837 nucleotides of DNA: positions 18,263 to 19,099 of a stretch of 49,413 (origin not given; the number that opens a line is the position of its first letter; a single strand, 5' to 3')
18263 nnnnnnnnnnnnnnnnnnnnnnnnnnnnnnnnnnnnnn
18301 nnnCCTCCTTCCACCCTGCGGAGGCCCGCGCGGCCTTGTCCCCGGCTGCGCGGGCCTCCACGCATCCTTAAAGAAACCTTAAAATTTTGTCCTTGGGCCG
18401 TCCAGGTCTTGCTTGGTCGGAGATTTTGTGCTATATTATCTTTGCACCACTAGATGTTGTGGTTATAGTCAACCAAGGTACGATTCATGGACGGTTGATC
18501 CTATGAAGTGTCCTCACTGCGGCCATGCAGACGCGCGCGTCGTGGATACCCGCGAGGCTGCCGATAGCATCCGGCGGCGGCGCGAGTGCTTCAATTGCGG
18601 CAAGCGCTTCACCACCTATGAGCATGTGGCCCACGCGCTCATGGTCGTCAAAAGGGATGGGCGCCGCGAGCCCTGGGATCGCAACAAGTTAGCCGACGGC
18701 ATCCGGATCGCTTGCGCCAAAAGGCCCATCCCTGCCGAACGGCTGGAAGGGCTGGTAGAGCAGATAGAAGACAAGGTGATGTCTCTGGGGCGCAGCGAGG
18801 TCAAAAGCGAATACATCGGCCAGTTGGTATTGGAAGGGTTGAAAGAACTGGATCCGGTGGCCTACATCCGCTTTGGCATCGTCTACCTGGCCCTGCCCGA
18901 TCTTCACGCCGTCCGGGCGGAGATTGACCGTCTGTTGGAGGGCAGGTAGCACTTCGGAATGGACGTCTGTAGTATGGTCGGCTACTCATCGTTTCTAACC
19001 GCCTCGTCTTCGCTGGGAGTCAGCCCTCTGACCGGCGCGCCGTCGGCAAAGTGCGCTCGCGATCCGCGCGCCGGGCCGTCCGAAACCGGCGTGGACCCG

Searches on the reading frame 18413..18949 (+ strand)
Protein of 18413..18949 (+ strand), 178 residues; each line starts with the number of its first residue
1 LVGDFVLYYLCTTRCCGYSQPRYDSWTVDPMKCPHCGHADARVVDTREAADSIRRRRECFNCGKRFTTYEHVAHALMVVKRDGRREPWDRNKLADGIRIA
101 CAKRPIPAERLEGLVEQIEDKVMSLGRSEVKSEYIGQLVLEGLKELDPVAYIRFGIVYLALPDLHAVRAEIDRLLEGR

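Call 55: search_protein_families(library=pfam, proteins=[window:18413-18949:+], max_evalue=0.0001)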
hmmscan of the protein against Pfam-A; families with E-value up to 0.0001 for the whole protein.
window:18413-18949:+ (178 aa): 2 families
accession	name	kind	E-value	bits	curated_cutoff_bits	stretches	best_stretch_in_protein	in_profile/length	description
PF03477.21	ATP-cone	-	4.3e-20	72.5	25.8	1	77-159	2-83/88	ATP cone domain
PF22811.2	Zn_ribbon_NrdR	-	1e-18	67.4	27.2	1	31-70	1-42/42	Transcriptional repressor NrdR-like, N-terminal domain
